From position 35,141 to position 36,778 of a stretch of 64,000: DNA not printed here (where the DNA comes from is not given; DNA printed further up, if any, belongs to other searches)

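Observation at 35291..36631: Bacterial homologue of the archaeal cyclic 2,3-diphosphoglycerate synthetase-like P-loop family next to dnaB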

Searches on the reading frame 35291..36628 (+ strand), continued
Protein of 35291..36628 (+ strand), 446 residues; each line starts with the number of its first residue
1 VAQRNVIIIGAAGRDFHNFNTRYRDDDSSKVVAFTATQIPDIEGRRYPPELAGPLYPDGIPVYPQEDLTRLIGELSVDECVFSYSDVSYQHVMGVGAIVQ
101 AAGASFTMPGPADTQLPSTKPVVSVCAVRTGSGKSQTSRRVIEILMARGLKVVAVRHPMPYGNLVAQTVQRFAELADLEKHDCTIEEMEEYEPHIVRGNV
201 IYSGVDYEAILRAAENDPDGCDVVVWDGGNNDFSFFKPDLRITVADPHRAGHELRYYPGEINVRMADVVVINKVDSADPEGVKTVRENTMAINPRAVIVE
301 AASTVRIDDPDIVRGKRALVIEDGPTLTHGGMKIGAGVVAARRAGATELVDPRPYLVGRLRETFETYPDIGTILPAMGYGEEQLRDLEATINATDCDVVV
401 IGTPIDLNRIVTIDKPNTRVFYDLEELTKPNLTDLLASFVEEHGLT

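Call 35: find_related_loci(query=A2, collection=genome_contigs, flank=8000)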
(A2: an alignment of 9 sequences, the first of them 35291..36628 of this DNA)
Query A2 (446 aa) in genome_contigs; peptide patterns used: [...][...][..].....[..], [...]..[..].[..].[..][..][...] (x = any residue, [..] = any of these).
600 stretches matched a pattern (row limit reached: there are more); 592 encode a relative of the query (tblastn E <= 1e-3); the best 80 are kept; 80 distinct loci.
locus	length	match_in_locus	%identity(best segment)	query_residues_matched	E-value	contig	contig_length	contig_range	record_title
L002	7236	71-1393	73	3-443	0e+0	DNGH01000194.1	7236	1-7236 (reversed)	MAG TPA_asm: Actinomycetota bacterium isolate UBA11373 contig_4453, whole genome shotgun sequence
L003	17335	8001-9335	72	1-445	0e+0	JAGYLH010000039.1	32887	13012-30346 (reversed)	MAG: Bacteroidales bacterium isolate M50B88 39, whole genome shotgun sequence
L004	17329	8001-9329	71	3-445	0e+0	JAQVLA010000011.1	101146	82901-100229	MAG: Bacteroidales bacterium isolate STF1_1 NODE_311_length_101146_cov_10.081985_Sandtown_F1, whole genome shotgun seque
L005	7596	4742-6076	69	1-445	0e+0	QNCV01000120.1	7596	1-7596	MAG: Candidatus Neomarinimicrobiota bacterium isolate B118_G9 B118_Guay9_scaffold_14759, whole genome shotgun sequence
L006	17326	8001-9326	71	2-443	0e+0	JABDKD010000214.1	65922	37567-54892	MAG: Pyrinomonadaceae bacterium isolate SS_bin_40 k127_634405, whole genome shotgun sequence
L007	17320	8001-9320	71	1-440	0e+0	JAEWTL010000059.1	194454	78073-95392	MAG: Bacillota bacterium isolate OH_SDB_141 k127_1337038, whole genome shotgun sequence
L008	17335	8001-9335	69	1-445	0e+0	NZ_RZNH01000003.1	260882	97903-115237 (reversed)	Marinifilum caeruleilacunae strain JC070 scaffold_2, whole genome shotgun sequence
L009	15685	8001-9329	70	3-445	0e+0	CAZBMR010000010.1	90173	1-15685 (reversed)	MAG TPA_asm: uncultured Lentimicrobiaceae bacterium isolate binchicken_co263_295 genome assembly, contig: NODE_40_length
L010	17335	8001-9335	69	1-445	0e+0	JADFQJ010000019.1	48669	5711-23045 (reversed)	MAG: Bacteroidetes bacterium isolate B79T3L11 B79T3L11_NODE413, whole genome shotgun sequence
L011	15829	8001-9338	69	1-446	0e+0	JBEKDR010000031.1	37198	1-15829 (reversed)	MAG: Bacteroidales bacterium isolate SPRUCE 188 SPRUCE_188_31, whole genome shotgun sequence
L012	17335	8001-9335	69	1-445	0e+0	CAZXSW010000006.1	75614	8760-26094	MAG TPA_asm: uncultured Rikenellaceae bacterium isolate SRP294416_co3_110 genome assembly, contig: NODE_221_length_75614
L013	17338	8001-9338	69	1-446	0e+0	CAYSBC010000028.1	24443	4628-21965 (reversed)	MAG TPA_asm: uncultured Eubacteriales bacterium isolate binchicken_co173_118 genome assembly, contig: NODE_6977_length_2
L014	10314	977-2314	69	1-445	0e+0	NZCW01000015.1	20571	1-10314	MAG: Dehalococcoidales bacterium isolate ARS1168 MHASMcontig_591034, whole genome shotgun sequence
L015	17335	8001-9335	69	1-445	0e+0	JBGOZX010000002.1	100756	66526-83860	MAG: Bacteroidia bacterium isolate OBJ_0618_130150_142 k141_7993226_length_100756_cov_22.9687, whole genome shotgun sequ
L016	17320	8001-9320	70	1-440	0e+0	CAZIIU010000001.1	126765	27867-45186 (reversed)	MAG TPA_asm: uncultured Bacteroidaceae bacterium isolate SRP141376_co3_370 genome assembly, contig: NODE_212_length_1267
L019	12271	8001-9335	69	1-445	0e+0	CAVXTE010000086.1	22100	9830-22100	MAG: uncultured Bacteroidales bacterium isolate MFD02923.bin.2.102 genome assembly, contig: contig_51068, whole genome s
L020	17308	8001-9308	70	1-436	0e+0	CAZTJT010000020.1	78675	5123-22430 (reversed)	MAG TPA_asm: uncultured Rikenellaceae bacterium isolate binchicken_co7_100 genome assembly, contig: NODE_608_length_7867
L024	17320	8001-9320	71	1-440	0e+0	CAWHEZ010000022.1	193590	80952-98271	MAG: uncultured delta proteobacterium isolate MFD00905.bin.2.117 genome assembly, contig: contig_34575, whole genome sho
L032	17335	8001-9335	67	1-445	0e+0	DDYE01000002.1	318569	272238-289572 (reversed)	MAG TPA_asm: Candidatus Marinimicrobia bacterium UBA2242 UBA2242_contig_1804, whole genome shotgun sequence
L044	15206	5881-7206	66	1-445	0e+0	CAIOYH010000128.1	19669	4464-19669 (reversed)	uncultured bacterium isolate Kiruna_bin-04925 genome assembly, contig: bin-04925:128/230, whole genome shotgun sequence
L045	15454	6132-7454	66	5-445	0e+0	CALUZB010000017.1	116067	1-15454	MAG: uncultured Desulfovibrionaceae bacterium isolate E02__bin133 genome assembly, contig: E02__k127_3357083, whole geno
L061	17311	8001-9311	65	1-440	0e+0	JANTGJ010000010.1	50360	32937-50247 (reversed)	MAG: Candidatus Krumholzibacteriia bacterium isolate bin1006 c_000000000288, whole genome shotgun sequence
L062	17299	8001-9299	64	1-436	0e+0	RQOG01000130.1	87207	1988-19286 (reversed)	MAG: Calditrichaeota bacterium isolate Zgenome_0002 k87_4280375, whole genome shotgun sequence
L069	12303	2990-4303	64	3-444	0e+0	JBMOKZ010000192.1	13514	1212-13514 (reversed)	MAG: Candidatus Zixiibacteriota bacterium isolate Betzabe_MAG011 MAG011_192, whole genome shotgun sequence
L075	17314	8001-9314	62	1-445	0e+0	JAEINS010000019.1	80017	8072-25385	MAG: Melioribacteraceae bacterium isolate MAG10 NODE_305_length_80017_cov_182.311496, whole genome shotgun sequence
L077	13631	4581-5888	63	1-439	0e+0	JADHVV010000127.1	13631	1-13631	MAG: candidate division KSB1 bacterium isolate BS750m-G10 BS-750m-C7813, whole genome shotgun sequence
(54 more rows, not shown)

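Call 38: search_protein_families(library=pfam, proteins=[L069:4413-5360:+, L044:7307-8242:+, L020:7136-7744:-, L002:3223-5016:+, L019:10400-10864:+, L010:5618-7039:+, L015:13949-14881:-, L010:3793-5631:+, L077:7995-9155:+, L061:10591-11463:+], max_evalue=0.001)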
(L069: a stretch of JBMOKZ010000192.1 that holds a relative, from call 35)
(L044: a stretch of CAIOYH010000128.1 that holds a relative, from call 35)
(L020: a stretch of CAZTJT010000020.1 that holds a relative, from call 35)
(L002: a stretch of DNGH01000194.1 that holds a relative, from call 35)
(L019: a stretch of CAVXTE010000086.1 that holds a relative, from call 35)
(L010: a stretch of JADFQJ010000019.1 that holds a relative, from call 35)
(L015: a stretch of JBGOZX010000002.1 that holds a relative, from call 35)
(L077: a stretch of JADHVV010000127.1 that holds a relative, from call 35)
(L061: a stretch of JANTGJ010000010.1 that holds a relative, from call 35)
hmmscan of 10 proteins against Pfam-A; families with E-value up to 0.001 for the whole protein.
L069:4413-5360:+ (316 aa): 1 family
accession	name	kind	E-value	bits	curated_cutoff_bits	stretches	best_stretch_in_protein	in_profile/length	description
PF00696.33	AA_kinase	-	1.2e-22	81.2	24.9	1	5-295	1-232/234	Amino acid kinase family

L044:7307-8242:+ (312 aa): 2 families
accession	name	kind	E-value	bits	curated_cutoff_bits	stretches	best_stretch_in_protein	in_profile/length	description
PF02729.26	OTCace_N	-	3.3e-46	157.5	29.9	1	15-152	1-147/148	Aspartate/ornithine carbamoyltransferase, carbamoyl-P binding domain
PF00185.30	OTCace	-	3e-33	115.5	29.4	1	160-308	2-156/157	Aspartate/ornithine carbamoyltransferase, Asp/Orn binding domain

L020:7136-7744:- (202 aa): 1 family
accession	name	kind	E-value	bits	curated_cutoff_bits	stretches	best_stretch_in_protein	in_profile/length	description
PF04336.18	ACP_PD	-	1e-63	215.2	27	1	1-182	2-183/183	Acyl carrier protein phosphodiesterase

L002:3223-5016:+ (598 aa): 5 families
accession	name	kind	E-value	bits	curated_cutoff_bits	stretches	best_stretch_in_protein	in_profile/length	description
PF05746.21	DALR_1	-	1e-25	90.5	22.3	1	478-598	1-117/117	DALR anticodon binding domain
PF00750.26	tRNA-synt_1d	-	1.1e-25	90.9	23.3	1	165-447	19-304/349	tRNA synthetases class I (R), catalytic domain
PF03485.21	Arg_tRNA_synt_N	-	8e-21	74.9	21.5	1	52-138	3-85/85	Arginyl tRNA synthetase N terminal domain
PF09334.17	tRNA-synt_1g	-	1e-06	28.2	20.1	0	423-469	327-372/391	tRNA synthetases class I (M)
PF00133.28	tRNA-synt_1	-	9.9e-05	21.7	22.7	0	176-219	33-76/414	tRNA synthetases class I (I, L, M and V)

L019:10400-10864:+ (155 aa): 2 families
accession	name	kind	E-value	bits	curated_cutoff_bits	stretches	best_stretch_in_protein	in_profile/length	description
PF01948.23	PyrI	-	1.1e-29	102.9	25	1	10-101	1-93/93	Aspartate carbamoyltransferase regulatory chain, allosteric domain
PF02748.20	PyrI_C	-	6.4e-19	68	23.4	1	105-152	1-48/48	Aspartate carbamoyltransferase regulatory chain, metal binding domain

L010:5618-7039:+ (474 aa): 1 family
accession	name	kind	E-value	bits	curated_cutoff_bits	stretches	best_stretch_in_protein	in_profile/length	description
PF01098.24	FTSW_RODA_SPOVE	-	2.9e-81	273.7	26.4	2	228-468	132-353/356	Cell cycle protein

L015:13949-14881:- (310 aa): 6 families
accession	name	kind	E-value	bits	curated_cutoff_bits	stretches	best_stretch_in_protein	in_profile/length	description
PF00005.33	ABC_tran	-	2.1e-31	109.8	25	1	22-161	2-137/137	ABC transporter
PF13304.12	AAA_21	-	4.5e-15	56.9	27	1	132-191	237-298/304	AAA domain, putative AbiEii toxin, Type IV TA system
PF13175.12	AAA_15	-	3.1e-07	30.8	32.1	0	24-82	19-79/374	AAA ATPase domain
PF02463.25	SMC_N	-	3.6e-07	30.3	40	0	113-198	123-204/220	RecF/RecN/SMC N terminal domain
PF13476.12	AAA_23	-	0.00014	23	27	1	14-51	6-39/201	AAA domain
PF05783.17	DLIC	-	0.00038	19.9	19.7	1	25-61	19-55/471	Dynein light intermediate chain (DLIC)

L010:3793-5631:+ (613 aa): 2 families
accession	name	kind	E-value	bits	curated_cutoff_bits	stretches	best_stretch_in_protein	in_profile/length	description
PF00905.27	Transpeptidase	-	1.9e-58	198.5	22.1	1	253-581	1-295/299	Penicillin binding protein transpeptidase domain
PF03717.20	PBP_dimer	-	3.6e-40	138.7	24.4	1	51-214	2-176/180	Penicillin-binding Protein dimerisation domain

L077:7995-9155:+ (387 aa): 7 families
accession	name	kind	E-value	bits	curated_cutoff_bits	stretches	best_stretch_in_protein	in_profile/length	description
PF08442.15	ATP-grasp_2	-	5.2e-81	271.5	29.5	1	2-203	1-202/202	ATP-grasp domain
PF00549.24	Ligase_CoA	-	1.6e-30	106.3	24.5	1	262-381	1-127/128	CoA-ligase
PF24948.1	Citrate_synth_N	-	9.1e-16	58.4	83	1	3-227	5-229/232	ATP-citrate synthase ATP-grasp domain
PF13549.11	ATP-grasp_5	-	1.7e-09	37.8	27.6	1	4-134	11-136/221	ATP-grasp domain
PF19045.5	Ligase_CoA_2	-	7.4e-05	23.3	23.7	1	282-366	45-134/162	Ligase-CoA domain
PF02786.22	CPSase_L_D2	-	7.8e-05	22.7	19.8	1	9-117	6-104/211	Carbamoyl-phosphate synthase L chain, ATP binding domain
PF01071.24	GARS_A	-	0.00073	19.8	27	0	9-80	7-74/194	Phosphoribosylglycinamide synthetase, ATP-grasp (A) domain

L061:10591-11463:+ (291 aa): 4 families
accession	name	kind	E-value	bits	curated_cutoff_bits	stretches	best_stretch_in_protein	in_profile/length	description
PF02629.25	CoA_binding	-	6.7e-26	91.3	22.3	1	6-100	1-97/97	CoA binding domain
PF00549.24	Ligase_CoA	-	7.4e-26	91.2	24.5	1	152-271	1-126/128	CoA-ligase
PF13607.11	Succ_CoA_lig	-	3.7e-10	40.1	27.4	1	146-283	1-133/138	Succinyl-CoA ligase like flavodoxin domain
PF13380.12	CoA_binding_2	-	6.1e-05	23.9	22.8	1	39-129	33-114/116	CoA binding domain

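Call 39: predict_structure(alignment_id=A1)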
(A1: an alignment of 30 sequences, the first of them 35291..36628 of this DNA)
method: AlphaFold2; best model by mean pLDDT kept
length: 446 residues; sequences in the alignment: 30
mean_pLDDT: 94.2   pTM: 0.92
mean pLDDT of the five models: 94.2, 94.0, 94.0, 93.8, 93.3
residues with pLDDT >= 90: 389; 70-90: 54; 50-70: 3; < 50: 0
segments of 3 or more residues with pLDDT < 50: none
pLDDT, mean of each block of 10 residues (from residue 1): 92 91 96 87 88 96 96 98 95 98 97 96 97 95 97 88 89 95 89 94 95 97 92 95 97 96 98 95 98 98 95 98 90 90 97 95 91 86 93 98 92 96 91 97 95
secondary structure, 60 per line:
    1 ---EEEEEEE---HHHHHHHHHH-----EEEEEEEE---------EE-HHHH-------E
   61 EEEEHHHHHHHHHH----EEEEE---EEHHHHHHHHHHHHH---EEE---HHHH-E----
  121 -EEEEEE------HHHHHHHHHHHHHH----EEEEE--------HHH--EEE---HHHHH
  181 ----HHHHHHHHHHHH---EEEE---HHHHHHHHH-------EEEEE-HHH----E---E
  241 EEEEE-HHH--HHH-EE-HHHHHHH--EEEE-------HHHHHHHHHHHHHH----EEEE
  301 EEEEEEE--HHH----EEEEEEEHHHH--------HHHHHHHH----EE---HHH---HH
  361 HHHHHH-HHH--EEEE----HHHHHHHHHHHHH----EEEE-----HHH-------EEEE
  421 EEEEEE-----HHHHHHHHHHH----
elements in order: E4-10 H14-23 E29-36 H49-52 E60-64 H65-74 E79-83 H89-101 E105-107 H111-114 E122-127 H134-147 E152-156 E170-172 H176-180 H185-196 E200-203 H207-215 E223-227 E240-245 H259-265 E268-271 H279-292 E297-307 E317-323 H324-327 H336-343 H359-366 E373-376 H381-393 E398-401 E417-426 H432-442

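Call 44: fold_search(model_id=the predicted structure, library=pdb)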
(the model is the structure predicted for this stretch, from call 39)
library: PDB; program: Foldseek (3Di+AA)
matches with E <= 10: 1305; with E <= 0.001: 6
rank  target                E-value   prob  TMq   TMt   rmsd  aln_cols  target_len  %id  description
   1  8oru_AAA              2.7e-16  1.00  0.46  0.45  15.8       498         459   14  cyclic 2,3-diphosphoglycerate synthetase from the hyperthermophilic archaeon Methanothermus fervidus bound to 2,3-di (released 2023-12-06)
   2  8ork                  6.1e-16  1.00  0.43  0.42  16.4       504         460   13  cyclic 2,3-diphosphoglycerate synthetase from the hyperthermophilic archaeon Methanothermus fervidus (released 2023-12-06)
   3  7xrj                  1.3e-04  0.95  0.17  0.21  14.9       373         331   10  crystal structure of N-acetyltransferase DgcN-25328 (released 2023-02-01)
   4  2hf8_B                2.0e-04  1.00  0.25  0.50   7.1       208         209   19  Crystal structure of HypB from Methanocaldococcus jannaschii in the triphosphate form, in complex with zinc (released 2006-07-04)
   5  2obn_A                4.2e-04  0.98  0.21  0.26  16.9       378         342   10  Crystal structure of a duf1611 family protein (ava_3511) from anabaena variabilis atcc 29413 at 2.30 A resolution (released 2007-01-16)
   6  2obn_B                8.4e-04  0.96  0.21  0.26  17.3       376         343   11  Crystal structure of a duf1611 family protein (ava_3511) from anabaena variabilis atcc 29413 at 2.30 A resolution (released 2007-01-16)
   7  2g0t_B                1.0e-03  0.92  0.19  0.24  13.5       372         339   11  Crystal structure of a putative nucleotide binding protein (tm0796) from Thermotoga maritima at 2.67 A resolution (released 2006-02-28)
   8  4hi0_E                1.5e-03  1.00  0.23  0.49   8.0       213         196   15  Crystal Structure of Helicobacter pylori Urease Accessory Protein UreF/H/G complex (released 2013-10-16)
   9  3ndb_B                1.6e-03  1.00  0.26  0.27  14.4       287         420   15  Crystal structure of a signal sequence bound to the signal recognition particle (released 2011-02-23)
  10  5if9_A                1.9e-03  0.97  0.18  0.28  10.3       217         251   16  Crystal Structure of Cobyrinic Acid a,c-diamide synthase from Mycobacterium smegmatis with bound ATP analog and Magnes (released 2016-03-09)
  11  5xkt_A                2.1e-03  1.00  0.27  0.55   5.5       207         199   17  Klebsiella pneumoniae UreG in complex with GMPPNP and nickel (released 2017-12-13)
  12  8fve_A                2.2e-03  0.97  0.29  0.25  11.0       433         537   13  E coli. CTP synthase in complex with CTP (potassium malonate + 100 mM MgCl2) (released 2023-05-24)
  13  2obn_C                2.2e-03  0.93  0.22  0.28  16.4       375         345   11  Crystal structure of a duf1611 family protein (ava_3511) from anabaena variabilis atcc 29413 at 2.30 A resolution (released 2007-01-16)
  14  3fkq                  2.4e-03  0.80  0.20  0.24  16.4       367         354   10  Crystal structure of NtrC-like two-domain protein (RER070207001320) from Eubacterium rectale at 2.10 A resolution (released 2009-01-06)
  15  2xj9_B                2.8e-03  1.00  0.25  0.40   9.2       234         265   15  Dimer Structure of the bacterial cell division regulator MipZ (released 2011-07-13)
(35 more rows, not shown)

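Call 58: list_cluster_members(proteins=[P0125, P0133, P0164, P0169, P0181, P0188, P0132, P0135, P0131, P0219])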
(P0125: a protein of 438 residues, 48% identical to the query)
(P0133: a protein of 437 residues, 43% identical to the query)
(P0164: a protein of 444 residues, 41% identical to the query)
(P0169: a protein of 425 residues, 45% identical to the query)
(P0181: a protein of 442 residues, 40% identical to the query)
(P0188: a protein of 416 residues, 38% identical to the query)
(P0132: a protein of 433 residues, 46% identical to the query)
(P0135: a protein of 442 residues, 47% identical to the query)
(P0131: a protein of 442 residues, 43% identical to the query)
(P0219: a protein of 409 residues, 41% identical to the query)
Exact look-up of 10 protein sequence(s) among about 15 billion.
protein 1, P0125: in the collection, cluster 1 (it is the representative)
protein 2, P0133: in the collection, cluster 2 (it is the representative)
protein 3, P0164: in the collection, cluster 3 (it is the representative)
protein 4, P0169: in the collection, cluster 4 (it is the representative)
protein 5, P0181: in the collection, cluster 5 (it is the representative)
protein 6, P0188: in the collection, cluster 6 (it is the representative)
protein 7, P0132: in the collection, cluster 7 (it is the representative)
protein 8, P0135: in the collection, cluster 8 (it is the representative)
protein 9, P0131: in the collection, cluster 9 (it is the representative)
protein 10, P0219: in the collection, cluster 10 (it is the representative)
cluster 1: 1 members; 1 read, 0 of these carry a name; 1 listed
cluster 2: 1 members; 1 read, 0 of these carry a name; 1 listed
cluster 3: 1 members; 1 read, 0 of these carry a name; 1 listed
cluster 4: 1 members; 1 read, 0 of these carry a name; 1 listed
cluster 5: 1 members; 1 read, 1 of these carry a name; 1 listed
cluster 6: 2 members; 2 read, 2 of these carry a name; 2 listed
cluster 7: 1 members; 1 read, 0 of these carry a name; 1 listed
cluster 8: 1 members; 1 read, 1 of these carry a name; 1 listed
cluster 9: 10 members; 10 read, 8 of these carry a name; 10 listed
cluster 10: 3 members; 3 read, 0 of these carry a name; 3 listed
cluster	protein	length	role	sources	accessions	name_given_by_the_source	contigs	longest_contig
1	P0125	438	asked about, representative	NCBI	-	-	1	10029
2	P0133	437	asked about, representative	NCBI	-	-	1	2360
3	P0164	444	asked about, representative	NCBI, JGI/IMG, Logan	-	-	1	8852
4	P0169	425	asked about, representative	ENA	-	-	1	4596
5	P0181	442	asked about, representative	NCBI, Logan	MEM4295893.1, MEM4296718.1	MAG: hypothetical protein QXS91_03750 [Candidatus Anstonellales archaeon]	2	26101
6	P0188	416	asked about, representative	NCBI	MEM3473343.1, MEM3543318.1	MAG: GTPase [archaeon]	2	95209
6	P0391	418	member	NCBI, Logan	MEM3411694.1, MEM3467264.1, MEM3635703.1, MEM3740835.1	MAG: GTPase [archaeon]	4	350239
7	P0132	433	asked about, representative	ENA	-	-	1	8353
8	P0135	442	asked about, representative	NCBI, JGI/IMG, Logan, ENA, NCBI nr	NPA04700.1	MAG: GTPase [Crenarchaeota archaeon] | GTPase [Thermoproteota archaeon]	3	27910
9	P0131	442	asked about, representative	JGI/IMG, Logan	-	predicted GTPase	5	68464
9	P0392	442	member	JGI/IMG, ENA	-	predicted GTPase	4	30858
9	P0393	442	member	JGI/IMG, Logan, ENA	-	predicted GTPase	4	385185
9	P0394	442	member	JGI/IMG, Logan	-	predicted GTPase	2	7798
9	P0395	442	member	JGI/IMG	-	predicted GTPase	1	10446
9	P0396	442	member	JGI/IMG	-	predicted GTPase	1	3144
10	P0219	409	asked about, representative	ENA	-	-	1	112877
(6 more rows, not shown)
